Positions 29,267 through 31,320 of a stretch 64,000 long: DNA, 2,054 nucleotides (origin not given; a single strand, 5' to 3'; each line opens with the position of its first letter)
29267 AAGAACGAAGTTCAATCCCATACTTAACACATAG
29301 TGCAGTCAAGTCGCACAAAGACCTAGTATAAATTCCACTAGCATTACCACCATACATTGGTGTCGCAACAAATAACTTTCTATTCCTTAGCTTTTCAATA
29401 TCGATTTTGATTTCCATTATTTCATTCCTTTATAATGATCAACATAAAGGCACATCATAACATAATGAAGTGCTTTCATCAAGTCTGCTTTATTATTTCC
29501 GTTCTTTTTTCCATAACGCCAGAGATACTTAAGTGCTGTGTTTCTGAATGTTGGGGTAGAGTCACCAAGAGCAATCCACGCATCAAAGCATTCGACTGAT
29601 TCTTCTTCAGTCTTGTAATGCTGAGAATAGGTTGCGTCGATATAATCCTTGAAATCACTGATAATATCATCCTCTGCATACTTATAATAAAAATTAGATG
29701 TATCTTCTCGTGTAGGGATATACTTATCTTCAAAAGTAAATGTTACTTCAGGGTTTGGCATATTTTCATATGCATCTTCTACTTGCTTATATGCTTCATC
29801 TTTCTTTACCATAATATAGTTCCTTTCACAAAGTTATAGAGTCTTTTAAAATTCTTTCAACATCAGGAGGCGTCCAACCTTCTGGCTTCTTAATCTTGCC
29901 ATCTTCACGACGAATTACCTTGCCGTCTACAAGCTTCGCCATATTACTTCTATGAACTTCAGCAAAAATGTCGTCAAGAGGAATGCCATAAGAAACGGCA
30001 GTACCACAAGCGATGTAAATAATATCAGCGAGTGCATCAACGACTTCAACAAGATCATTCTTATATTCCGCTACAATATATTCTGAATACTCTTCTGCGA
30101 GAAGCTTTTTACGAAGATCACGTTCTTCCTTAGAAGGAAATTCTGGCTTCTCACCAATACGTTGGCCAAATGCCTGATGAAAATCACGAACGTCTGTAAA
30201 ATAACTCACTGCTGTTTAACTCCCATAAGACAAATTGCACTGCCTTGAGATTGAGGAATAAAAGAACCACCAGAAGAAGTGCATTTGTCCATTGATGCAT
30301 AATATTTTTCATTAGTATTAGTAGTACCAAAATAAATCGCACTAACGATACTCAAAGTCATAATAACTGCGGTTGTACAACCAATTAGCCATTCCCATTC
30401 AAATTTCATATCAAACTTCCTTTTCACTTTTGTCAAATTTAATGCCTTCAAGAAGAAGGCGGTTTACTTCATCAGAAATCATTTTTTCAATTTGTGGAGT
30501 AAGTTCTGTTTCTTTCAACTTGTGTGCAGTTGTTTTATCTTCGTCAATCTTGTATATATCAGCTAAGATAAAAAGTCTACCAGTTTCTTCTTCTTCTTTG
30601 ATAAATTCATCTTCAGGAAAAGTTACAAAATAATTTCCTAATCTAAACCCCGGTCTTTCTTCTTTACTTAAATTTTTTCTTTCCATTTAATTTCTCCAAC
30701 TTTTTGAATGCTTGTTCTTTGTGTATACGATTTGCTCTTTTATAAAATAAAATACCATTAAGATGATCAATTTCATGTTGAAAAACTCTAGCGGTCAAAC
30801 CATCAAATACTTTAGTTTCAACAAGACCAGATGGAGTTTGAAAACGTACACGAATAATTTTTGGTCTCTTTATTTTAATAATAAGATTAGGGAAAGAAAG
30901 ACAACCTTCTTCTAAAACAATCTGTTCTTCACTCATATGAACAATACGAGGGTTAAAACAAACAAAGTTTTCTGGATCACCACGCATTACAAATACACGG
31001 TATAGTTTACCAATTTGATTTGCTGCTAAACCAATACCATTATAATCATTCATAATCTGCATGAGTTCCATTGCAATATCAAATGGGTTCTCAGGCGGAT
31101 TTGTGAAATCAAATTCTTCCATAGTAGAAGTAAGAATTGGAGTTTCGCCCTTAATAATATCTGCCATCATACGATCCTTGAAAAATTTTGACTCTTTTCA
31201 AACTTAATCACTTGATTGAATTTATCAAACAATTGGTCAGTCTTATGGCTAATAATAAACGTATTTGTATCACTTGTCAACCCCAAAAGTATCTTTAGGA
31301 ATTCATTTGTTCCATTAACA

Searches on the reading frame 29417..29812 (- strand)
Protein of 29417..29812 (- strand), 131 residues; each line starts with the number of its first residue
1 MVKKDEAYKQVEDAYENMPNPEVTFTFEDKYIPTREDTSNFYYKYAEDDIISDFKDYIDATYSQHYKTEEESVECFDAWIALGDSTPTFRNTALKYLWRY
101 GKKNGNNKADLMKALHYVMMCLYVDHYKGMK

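Call 41: search_protein_families(library=pfam, proteins=[window:29417-29812:-], max_evalue=0.001)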
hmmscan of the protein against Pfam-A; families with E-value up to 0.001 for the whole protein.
window:29417-29812:- (131 aa): 1 family
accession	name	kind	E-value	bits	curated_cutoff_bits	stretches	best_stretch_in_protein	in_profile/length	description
PF11753.13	DUF3310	-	4.1e-06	27.2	24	1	62-118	3-59/60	Protein of unknwon function (DUF3310)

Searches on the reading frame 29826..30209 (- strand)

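Call 41: search_protein_families(library=pfam, proteins=[window:29826-30209:-], max_evalue=0.001)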
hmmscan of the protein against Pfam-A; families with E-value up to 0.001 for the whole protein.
window:29826-30209:- (127 aa): 1 family
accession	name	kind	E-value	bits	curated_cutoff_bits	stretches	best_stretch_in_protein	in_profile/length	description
PF01503.22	PRA-PH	-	2.1e-23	83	21.3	1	7-89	1-86/86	Phosphoribosyl-ATP pyrophosphohydrolase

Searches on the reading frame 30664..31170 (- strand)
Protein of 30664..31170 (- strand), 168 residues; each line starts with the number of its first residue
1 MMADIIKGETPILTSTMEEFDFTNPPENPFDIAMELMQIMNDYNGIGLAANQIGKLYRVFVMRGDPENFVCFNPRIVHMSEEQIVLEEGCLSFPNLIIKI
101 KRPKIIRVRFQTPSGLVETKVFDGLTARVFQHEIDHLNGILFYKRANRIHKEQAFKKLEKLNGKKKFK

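Call 41: search_protein_families(library=pfam, proteins=[window:30664-31170:-], max_evalue=0.001)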
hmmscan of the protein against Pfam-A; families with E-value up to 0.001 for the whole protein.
window:30664-31170:- (168 aa): 1 family
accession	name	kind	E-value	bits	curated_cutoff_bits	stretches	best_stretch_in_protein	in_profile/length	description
PF01327.26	Pep_deformylase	-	1.1e-38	132.8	22.8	1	3-151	2-155/156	Polypeptide deformylase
